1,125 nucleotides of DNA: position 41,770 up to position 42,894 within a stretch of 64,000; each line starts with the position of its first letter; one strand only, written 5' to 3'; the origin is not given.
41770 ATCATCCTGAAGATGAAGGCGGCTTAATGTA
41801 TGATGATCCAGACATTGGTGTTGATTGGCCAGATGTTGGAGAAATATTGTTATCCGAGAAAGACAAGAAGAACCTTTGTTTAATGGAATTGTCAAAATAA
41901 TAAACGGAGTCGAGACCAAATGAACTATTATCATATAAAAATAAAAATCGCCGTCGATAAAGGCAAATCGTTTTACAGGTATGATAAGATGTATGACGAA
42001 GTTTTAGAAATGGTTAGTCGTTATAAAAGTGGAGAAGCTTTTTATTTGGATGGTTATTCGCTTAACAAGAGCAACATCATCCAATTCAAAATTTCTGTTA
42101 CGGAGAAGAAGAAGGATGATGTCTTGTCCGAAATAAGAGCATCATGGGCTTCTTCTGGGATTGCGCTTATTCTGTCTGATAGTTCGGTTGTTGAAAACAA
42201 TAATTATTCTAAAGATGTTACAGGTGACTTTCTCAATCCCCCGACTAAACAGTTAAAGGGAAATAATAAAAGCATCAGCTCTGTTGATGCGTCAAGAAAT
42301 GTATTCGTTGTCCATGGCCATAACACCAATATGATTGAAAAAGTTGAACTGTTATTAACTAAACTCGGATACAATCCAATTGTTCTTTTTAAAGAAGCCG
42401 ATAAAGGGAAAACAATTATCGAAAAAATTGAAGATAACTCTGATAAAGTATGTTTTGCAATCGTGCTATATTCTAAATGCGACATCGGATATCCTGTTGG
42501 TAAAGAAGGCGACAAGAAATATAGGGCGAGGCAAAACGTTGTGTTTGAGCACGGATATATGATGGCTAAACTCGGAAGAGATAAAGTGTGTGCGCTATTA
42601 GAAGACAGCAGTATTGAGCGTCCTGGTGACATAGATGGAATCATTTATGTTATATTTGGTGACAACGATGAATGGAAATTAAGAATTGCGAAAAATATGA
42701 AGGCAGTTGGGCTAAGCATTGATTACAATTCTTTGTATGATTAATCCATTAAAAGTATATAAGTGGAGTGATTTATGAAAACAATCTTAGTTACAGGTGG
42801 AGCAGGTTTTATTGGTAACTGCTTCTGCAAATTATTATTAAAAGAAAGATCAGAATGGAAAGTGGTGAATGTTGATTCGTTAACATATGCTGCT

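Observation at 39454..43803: Two defence-type genes (DUF4062 protein and TIR-like protein) interleaved gene-by-gene inside the dTDP-rhamnose operon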

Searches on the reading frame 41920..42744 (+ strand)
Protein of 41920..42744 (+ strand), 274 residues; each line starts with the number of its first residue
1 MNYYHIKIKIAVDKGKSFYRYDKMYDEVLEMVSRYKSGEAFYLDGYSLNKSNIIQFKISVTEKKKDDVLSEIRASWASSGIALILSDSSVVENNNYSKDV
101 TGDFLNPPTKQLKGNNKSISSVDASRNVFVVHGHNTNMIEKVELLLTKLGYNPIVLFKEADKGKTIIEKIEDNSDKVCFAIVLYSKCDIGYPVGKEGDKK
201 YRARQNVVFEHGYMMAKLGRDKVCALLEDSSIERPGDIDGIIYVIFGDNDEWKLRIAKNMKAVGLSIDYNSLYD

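Call 3: search_protein_families(library=pfam, proteins=[window:41920-42744:+], max_evalue=0.01)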
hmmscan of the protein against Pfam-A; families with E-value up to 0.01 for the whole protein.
window:41920-42744:+ (274 aa): 1 family
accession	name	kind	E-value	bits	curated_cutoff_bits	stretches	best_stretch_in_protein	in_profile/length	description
PF10137.14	CAP12-PCTIR_TIR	-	1.6e-34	118.9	24.7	1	127-246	1-117/119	CAP12/Pycsar effector protein, TIR domain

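Call 4: search_protein_families(library=padloc, proteins=[window:41920-42744:+], max_evalue=0.01)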
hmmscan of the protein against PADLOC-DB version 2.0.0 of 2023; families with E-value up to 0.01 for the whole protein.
window:41920-42744:+ (274 aa): 9 families
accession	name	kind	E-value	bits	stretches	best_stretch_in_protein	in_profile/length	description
PDLC05007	PDC-S35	-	1.4e-74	249.2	1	5-272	4-277/278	-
PDLC05005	PDC-S35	-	6.1e-62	207.7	1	46-272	49-262/264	-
PDLC05004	PDC-S35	-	6.1e-61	204.3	1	25-272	26-264/265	-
PDLC05006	PDC-S35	-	4.9e-51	171.3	1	111-271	68-230/231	-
PDLC05003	PDC-S35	-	1.4e-39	134.1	1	91-271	53-239/245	-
PDLC00731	Effector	-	1.5e-10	38.6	1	109-250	138-279/306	TIR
PDLC00729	Effector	-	5.2e-09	33.9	1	164-258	44-132/310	TIR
PDLC00732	Effector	-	6.6e-08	29.8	1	112-246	137-271/301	TIR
PDLC02371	PycTIR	-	5.3e-06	24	1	110-251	136-264/288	-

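Call 14: find_homologous_proteins(query=window:41920-42744:+, max_evalue=0.001)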
Query window:41920-42744:+ (274 aa): 2595 proteins with E <= 0.001 among 3135 candidates; the best 120 are listed.
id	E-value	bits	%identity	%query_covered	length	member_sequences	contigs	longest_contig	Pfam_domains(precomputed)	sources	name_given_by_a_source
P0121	2.6e-176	602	100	100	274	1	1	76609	PF10137.15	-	-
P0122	4.5e-152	523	86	100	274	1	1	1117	PF10137.15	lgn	-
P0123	1.6e-80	288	50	99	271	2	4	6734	PF10137.15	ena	-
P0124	3.5e-77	277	49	99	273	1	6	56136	PF10137.15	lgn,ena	-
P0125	2.0e-76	275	48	99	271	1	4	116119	PF10137.15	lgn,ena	-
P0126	1.0e-75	273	48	99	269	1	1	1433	PF10137.15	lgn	-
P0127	1.7e-73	265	50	98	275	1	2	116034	PF10137.15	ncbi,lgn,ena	-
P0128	1.5e-70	256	47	99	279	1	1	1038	PF10137.15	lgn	-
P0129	1.7e-69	252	48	99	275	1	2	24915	PF10137.15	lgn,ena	-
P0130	5.1e-67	244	46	99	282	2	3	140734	PF10137.15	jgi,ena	jgi:Predicted nucleotide-binding protein containing TIR -like domain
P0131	8.0e-66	240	45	99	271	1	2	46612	PF10137.15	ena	-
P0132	1.1e-65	240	44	99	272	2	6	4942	PF10137.15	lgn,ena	-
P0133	6.6e-65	237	46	95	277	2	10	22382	PF10137.15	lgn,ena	-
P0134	9.5e-65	237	44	99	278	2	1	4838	PF10137.15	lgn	-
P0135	2.9e-64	235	45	99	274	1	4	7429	PF10137.15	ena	-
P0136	3.2e-64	235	44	99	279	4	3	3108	PF10137.15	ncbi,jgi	jgi:predicted nucleotide-binding protein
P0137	1.0e-63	233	49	88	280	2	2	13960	PF10137.15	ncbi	-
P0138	6.7e-63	231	44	99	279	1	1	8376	PF10137.15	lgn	-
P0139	2.7e-62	229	45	99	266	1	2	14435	PF10137.15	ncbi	-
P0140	4.2e-62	228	44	99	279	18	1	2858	PF10137.15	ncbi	-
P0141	6.6e-62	227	45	99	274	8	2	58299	PF10137.15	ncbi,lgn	ncbi:MAG: nucleotide-binding protein [Bacilli bacterium]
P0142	1.3e-61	226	43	99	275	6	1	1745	PF10137.15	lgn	-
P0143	3.9e-61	225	42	99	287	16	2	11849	PF10137.15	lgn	-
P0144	9.5e-61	224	43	93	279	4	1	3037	PF10137.15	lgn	-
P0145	1.8e-60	223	44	99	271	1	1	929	PF10137.15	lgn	-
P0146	1.7e-59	219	44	99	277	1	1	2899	PF10137.15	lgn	-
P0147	1.2e-58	217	42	99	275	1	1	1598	PF10137.15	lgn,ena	-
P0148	2.9e-58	215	41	97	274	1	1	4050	PF10137.15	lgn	-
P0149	7.8e-58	214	44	99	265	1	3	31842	PF10137.15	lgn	-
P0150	6.9e-57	211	51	72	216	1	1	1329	PF10137.15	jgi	-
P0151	2.0e-56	209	60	58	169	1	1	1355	PF10137.15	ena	-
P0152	7.9e-56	208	43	99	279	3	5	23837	PF10137.15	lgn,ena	-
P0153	2.4e-54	203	41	99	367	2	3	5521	PF10137.15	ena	-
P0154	1.2e-53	200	45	80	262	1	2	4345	PF10137.15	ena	-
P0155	1.8e-53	200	39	99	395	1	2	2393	PF10137.15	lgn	-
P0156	4.3e-53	199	40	98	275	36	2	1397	PF10137.15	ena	-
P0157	5.2e-53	198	40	98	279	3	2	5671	PF10137.15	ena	-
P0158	1.9e-51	193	40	99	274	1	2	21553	PF10137.15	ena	-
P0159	2.5e-51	193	38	99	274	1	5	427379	PF10137.15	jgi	jgi:predicted nucleotide-binding protein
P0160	4.1e-51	192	43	98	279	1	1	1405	PF10137.15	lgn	-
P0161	5.3e-51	192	43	98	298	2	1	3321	PF10137.15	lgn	-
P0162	5.4e-51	192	41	99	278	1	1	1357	PF10137.15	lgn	-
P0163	6.7e-51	191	43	98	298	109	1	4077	PF10137.15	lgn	-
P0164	1.0e-50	191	40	98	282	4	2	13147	PF10137.15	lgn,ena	-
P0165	1.8e-50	190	40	99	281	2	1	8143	PF10137.15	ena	-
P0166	5.1e-50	188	44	74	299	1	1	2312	PF10137.15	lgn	-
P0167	1.4e-49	187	39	99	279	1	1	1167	PF10137.15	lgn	-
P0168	2.0e-49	186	44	86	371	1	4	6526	PF10137.15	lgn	-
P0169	2.0e-49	186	39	99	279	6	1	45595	PF10137.15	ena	-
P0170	2.4e-49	186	60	53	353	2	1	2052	PF10137.15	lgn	-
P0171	3.4e-49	186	43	86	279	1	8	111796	PF10137.15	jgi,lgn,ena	-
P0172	4.6e-49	185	41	99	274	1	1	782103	PF10137.15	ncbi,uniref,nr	ncbi:TIR domain-containing protein [Jeotgalibacillus soli]|uniref:CD-NTase-associated protein 12/Pyc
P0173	5.1e-49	185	40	88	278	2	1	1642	PF10137.15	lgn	-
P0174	5.2e-49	185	40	99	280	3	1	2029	PF10137.15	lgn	-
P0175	1.2e-48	184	38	99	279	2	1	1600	PF10137.15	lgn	-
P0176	3.1e-48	183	38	98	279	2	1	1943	PF10137.15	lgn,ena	-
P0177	3.3e-48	183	38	98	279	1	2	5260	PF10137.15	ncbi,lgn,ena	-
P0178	3.6e-48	182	44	89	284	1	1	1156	PF10137.15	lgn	-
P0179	4.5e-48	182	59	53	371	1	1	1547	PF10137.15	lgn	-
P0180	5.2e-48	182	38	98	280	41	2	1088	PF10137.15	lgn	-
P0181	6.6e-48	182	41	89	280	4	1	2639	PF10137.15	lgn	-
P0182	7.5e-48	181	39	89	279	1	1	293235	PF10137.15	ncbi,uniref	ncbi:TIR domain-containing protein [Corticicoccus populi]|uniref:TIR domain-containing protein n=1 T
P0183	9.2e-48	181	59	55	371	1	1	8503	PF10137.15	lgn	-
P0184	9.6e-48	181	39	99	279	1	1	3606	PF10137.15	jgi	-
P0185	9.8e-48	181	55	56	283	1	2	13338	PF10137.15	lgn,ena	-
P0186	1.2e-47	181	38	99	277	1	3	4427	PF10137.15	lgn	-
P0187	1.4e-47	180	49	74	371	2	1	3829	PF10137.15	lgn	-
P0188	1.4e-47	180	37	98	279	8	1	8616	PF10137.15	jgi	-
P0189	2.4e-47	180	37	99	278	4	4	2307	PF10137.15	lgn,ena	-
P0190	3.0e-47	179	38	98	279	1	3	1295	PF10137.15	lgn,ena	-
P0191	3.2e-47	179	54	57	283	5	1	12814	PF10137.15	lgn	-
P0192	3.5e-47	179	41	84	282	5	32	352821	PF10137.15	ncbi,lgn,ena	-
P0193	3.8e-47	179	55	57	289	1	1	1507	PF10137.15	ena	-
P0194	7.8e-47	178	38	98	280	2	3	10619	PF10137.15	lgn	-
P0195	8.1e-47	178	59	53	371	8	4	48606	PF10137.15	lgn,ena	-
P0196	8.3e-47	178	37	98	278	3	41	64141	PF10137.15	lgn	-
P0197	1.1e-46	178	40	99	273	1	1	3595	PF10137.15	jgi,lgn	jgi:predicted nucleotide-binding protein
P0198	1.3e-46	177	36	99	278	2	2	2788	PF10137.15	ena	-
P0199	1.4e-46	177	37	99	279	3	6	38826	PF10137.15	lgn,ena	-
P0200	1.8e-46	177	39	99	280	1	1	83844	PF10137.15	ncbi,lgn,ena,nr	ncbi:MAG: nucleotide-binding protein [Muribaculaceae bacterium]|nr:nucleotide-binding protein [Murib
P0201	2.8e-46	176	38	99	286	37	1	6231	PF10137.15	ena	-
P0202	3.0e-46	176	50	63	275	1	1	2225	PF10137.15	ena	-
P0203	3.1e-46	176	55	54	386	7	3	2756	PF10137.15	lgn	-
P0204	3.2e-46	176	37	99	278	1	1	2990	PF10137.15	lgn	-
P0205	4.1e-46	176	38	88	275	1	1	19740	PF10137.15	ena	-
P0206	4.8e-46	175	39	99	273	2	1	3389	PF10137.15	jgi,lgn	jgi:predicted nucleotide-binding protein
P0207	5.5e-46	175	39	88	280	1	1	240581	PF10137.15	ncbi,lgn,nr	ncbi:MAG: nucleotide-binding protein [Oscillospiraceae bacterium]|nr:nucleotide-binding protein [Osc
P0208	7.0e-46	175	38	99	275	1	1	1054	PF10137.15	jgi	jgi:predicted nucleotide-binding protein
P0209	7.7e-46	175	41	81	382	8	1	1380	PF10137.15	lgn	-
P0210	8.0e-46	175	36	99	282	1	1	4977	PF10137.15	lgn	-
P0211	9.9e-46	174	39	99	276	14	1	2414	PF10137.15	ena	-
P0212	1.0e-45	174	40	88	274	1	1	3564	PF10137.15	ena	-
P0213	1.1e-45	174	55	54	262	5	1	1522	PF10137.15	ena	-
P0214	1.4e-45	174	37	98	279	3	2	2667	PF10137.15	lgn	-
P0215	1.8e-45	174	51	60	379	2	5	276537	PF10137.15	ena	-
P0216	1.9e-45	173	38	99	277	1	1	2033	PF10137.15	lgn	-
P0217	2.1e-45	173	36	99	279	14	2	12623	PF10137.15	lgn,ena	-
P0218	2.6e-45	173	38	99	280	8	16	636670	PF10137.15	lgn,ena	-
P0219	2.9e-45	173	40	98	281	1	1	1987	PF10137.15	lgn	-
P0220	3.2e-45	173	35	99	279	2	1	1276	PF10137.15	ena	-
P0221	3.8e-45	172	54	57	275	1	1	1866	PF10137.15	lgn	-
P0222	4.0e-45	172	39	98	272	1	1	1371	PF10137.15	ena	-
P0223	4.1e-45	172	40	89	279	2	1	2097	PF10137.15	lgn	-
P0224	4.4e-45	172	41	94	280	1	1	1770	PF10137.15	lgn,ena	-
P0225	4.4e-45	172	38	98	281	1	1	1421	PF10137.15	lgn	-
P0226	4.7e-45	172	51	58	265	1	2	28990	PF10137.15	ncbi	-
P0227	6.8e-45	172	38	99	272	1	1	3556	PF10137.15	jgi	jgi:predicted nucleotide-binding protein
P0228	8.8e-45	171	38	93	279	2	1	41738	PF10137.15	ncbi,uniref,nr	ncbi:TIR domain-containing protein [Bacillus toyonensis]|uniref:TIR domain-containing protein n=1 Ta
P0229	9.3e-45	171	55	55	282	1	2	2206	PF10137.15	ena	-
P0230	9.4e-45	171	50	62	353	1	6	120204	PF10137.15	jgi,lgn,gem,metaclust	metaclust:\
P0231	9.6e-45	171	40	87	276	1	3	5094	PF10137.15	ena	-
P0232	9.9e-45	171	52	62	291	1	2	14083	PF10137.15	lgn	-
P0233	1.0e-44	171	52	60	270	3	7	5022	PF10137.15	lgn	-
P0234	1.0e-44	171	38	99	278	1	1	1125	PF10137.15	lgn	-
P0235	1.1e-44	171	40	87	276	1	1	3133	PF10137.15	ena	-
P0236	1.2e-44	171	39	89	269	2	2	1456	PF10137.15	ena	-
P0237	1.3e-44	171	54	57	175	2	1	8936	PF10137.15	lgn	-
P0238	1.4e-44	171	37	95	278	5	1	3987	PF10137.15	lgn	-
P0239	1.6e-44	170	51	60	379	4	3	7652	PF10137.15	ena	-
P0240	1.6e-44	170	53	57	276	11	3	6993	PF10137.15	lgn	-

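Call 15: find_encoding_contigs(protein=P0124, flank=8000, max_places=3)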
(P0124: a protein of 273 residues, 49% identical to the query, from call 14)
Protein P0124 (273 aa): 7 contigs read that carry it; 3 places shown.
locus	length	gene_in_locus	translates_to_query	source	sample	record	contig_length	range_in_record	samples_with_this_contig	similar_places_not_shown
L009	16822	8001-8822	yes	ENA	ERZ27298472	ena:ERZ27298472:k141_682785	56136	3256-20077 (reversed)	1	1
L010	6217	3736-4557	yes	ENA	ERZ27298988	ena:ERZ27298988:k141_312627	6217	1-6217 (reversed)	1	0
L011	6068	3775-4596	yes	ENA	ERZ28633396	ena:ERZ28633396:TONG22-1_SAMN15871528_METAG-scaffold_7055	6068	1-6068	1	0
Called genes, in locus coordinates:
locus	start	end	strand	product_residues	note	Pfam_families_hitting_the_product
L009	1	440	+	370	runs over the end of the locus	PF13477:Glyco_trans_4_2, PF13439:Glyco_transf_4, PF13579:Glyco_trans_4_4 (weak), PF20706:GT4-conflict (weak), PF00534:Glycos_transf_1, PF13692:Glyco_trans_1_4, PF13524:Glyco_trans_1_2 (weak)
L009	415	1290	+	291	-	PF14305:ATPgrasp_TupA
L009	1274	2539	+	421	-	PF04932:Wzy_C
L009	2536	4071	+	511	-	PF01943:Polysacc_synt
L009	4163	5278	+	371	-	PF14397:ATPgrasp_ST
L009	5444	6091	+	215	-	-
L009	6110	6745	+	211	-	-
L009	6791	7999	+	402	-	PF03721:UDPG_MGDP_dh_N, PF00984:UDPG_MGDP_dh, PF03720:UDPG_MGDP_dh_C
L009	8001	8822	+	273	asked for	PF10137:CAP12-PCTIR_TIR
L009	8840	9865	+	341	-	PF01073:3Beta_HSD, PF01370:Epimerase, PF02719:Polysacc_synt_2, PF04321:RmlD_sub_bind, PF07993:NAD_binding_4, PF16363:GDP_Man_Dehyd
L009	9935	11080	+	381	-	PF00155:Aminotran_1_2, PF00266:Aminotran_5, PF01041:DegT_DnrJ_EryC1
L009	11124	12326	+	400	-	-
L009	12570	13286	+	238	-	PF01936:NYN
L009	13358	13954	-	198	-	PF02397:Bac_transf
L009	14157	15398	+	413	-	PF13304:AAA_21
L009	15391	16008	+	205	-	-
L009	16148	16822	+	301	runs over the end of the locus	PF20511:PMI_typeI_cat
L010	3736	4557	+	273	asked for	PF10137:CAP12-PCTIR_TIR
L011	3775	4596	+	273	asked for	PF10137:CAP12-PCTIR_TIR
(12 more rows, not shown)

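Call 16: find_encoding_contigs(protein=P0127, flank=8000, max_places=3)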
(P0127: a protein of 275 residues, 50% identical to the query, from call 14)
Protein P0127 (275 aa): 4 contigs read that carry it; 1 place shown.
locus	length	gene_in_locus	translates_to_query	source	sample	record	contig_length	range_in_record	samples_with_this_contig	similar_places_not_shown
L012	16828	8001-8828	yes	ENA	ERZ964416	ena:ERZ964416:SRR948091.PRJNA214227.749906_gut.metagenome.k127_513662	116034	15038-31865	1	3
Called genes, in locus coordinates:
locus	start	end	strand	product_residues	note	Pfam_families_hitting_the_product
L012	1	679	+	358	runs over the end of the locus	PF01757:Acyl_transf_3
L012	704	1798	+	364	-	PF01757:Acyl_transf_3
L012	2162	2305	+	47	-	-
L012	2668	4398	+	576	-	PF01966:HD (faint)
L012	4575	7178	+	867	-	PF00931:NB-ARC, PF14559:TPR_19 (faint)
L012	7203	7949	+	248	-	PF00535:Glycos_transf_2, PF10111:Glyco_tranf_2_2, PF13641:Glyco_tranf_2_3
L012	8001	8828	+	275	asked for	PF10137:CAP12-PCTIR_TIR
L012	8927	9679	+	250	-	-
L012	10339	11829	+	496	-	-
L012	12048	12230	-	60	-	-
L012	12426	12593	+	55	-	-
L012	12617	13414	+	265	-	-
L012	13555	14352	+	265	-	-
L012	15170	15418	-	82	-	-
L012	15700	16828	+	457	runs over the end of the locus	PF13304:AAA_21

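Call 36: find_encoding_contigs(protein=P0125, flank=8000, max_places=3)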
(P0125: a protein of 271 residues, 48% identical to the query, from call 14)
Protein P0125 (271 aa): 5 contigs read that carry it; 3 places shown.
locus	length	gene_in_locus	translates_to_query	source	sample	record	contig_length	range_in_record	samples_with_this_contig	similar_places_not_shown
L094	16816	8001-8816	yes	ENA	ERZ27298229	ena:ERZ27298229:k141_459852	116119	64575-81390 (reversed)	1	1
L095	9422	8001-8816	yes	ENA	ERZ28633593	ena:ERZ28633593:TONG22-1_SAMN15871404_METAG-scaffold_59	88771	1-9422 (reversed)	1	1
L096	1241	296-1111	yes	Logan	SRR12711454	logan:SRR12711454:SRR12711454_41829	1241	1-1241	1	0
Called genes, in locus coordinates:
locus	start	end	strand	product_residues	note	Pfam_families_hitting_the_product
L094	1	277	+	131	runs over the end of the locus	PF05523:FdtA (weak), PF14667:Polysacc_synt_C, PF07883:Cupin_2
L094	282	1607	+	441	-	PF00202:Aminotran_3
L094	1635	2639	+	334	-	PF00682:HMGL-like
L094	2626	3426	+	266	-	PF00456:Transketolase_N, PF00676:E1_dh, PF02775:TPP_enzyme_C (weak), PF13292:DXP_synthase_N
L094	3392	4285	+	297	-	PF02779:Transket_pyr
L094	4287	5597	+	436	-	PF00483:NTP_transferase, PF01050:MannoseP_isomer, PF07883:Cupin_2 (faint)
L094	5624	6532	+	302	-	PF01073:3Beta_HSD, PF01370:Epimerase, PF02719:Polysacc_synt_2, PF04321:RmlD_sub_bind, PF16363:GDP_Man_Dehyd, PF07993:NAD_binding_4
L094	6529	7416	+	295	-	PF00483:NTP_transferase, PF12804:NTP_transf_3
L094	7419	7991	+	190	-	PF00908:dTDP_sugar_isom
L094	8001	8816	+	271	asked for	PF10137:CAP12-PCTIR_TIR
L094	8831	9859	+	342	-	PF00106:adh_short (faint), PF01073:3Beta_HSD, PF01370:Epimerase, PF02719:Polysacc_synt_2, PF04321:RmlD_sub_bind, PF07993:NAD_binding_4, PF13460:NAD_binding_10 (weak), PF16363:GDP_Man_Dehyd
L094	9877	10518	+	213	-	-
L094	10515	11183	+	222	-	PF07751:Abi_2 (faint)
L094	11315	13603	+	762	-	PF09848:SLFN-g3_helicase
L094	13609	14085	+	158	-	-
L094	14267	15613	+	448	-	PF13173:AAA_14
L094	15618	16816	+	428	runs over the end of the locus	PF13173:AAA_14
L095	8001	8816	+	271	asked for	PF10137:CAP12-PCTIR_TIR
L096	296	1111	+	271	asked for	PF10137:CAP12-PCTIR_TIR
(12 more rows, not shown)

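Call 42: find_encoding_contigs(protein=P0122, flank=3000, max_places=3)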
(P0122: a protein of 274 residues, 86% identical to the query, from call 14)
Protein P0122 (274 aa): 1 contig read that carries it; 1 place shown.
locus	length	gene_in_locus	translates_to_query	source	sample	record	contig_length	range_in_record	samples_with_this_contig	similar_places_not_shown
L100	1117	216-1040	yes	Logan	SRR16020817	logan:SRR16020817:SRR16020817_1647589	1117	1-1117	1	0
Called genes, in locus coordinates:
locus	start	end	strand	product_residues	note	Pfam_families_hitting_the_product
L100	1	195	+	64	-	?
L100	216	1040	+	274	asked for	PF10137:CAP12-PCTIR_TIR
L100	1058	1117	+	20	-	?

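Call 48: find_related_loci(query=A3, collection=metagenome_contigs, flank=10000)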
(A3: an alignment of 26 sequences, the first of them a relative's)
Query A3 (274 aa) in metagenome_contigs; peptide patterns used: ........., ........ (x = any residue, [..] = any of these).
600 stretches matched a pattern (row limit reached: there are more); 571 encode a relative of the query (tblastn E <= 1e-3); the best 80 are kept; 80 distinct loci.
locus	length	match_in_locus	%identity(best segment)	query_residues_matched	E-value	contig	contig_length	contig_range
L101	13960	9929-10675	49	31-272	1e-67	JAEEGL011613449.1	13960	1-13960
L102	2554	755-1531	43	17-272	1e-65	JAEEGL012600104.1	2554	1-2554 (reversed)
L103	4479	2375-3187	40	3-270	3e-59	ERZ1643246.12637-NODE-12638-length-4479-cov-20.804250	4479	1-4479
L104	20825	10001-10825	43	3-270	1e-56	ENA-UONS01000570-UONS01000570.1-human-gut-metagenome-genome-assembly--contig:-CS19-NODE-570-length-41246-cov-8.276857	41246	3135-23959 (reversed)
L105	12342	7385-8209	42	3-273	4e-55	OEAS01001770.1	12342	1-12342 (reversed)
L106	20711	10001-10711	42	31-268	2e-54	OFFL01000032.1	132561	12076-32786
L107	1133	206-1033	38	3-270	3e-56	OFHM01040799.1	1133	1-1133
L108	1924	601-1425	38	3-270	8e-53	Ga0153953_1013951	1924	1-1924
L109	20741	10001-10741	39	26-272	2e-50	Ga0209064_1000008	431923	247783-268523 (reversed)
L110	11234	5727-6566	37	3-270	1e-49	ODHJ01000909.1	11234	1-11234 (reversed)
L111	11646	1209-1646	54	123-270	5e-49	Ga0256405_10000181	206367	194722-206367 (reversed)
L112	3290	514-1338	37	3-270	3e-49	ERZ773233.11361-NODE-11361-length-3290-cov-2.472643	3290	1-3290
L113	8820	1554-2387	38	3-273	3e-49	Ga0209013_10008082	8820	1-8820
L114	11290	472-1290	37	1-272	4e-49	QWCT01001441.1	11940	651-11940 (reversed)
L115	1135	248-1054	38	3-272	1e-51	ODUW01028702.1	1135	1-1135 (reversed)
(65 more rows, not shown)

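Call 53: search_solved_structures(query=A3, max_evalue=1, show_alignments=2)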
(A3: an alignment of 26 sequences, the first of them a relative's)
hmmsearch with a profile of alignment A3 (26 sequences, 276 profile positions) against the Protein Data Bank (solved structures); distinct sequences matched with E-value up to 1: 5.
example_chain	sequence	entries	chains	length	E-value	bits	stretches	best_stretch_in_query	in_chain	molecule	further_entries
7un8_A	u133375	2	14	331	3e-06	29.9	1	177-254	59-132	CD-NTase-associated protein 12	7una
9lmq_A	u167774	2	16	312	3.4e-06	29.7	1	170-255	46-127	CD-NTase-associated protein 12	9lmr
1ear_A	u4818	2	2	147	0.0025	20.3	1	151-235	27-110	UREASE ACCESSORY PROTEIN UREE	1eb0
4l3k_A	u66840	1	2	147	0.003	20.1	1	153-235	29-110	Urease accessory protein UreE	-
8jsj_A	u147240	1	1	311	0.091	15.2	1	200-249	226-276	PycTIR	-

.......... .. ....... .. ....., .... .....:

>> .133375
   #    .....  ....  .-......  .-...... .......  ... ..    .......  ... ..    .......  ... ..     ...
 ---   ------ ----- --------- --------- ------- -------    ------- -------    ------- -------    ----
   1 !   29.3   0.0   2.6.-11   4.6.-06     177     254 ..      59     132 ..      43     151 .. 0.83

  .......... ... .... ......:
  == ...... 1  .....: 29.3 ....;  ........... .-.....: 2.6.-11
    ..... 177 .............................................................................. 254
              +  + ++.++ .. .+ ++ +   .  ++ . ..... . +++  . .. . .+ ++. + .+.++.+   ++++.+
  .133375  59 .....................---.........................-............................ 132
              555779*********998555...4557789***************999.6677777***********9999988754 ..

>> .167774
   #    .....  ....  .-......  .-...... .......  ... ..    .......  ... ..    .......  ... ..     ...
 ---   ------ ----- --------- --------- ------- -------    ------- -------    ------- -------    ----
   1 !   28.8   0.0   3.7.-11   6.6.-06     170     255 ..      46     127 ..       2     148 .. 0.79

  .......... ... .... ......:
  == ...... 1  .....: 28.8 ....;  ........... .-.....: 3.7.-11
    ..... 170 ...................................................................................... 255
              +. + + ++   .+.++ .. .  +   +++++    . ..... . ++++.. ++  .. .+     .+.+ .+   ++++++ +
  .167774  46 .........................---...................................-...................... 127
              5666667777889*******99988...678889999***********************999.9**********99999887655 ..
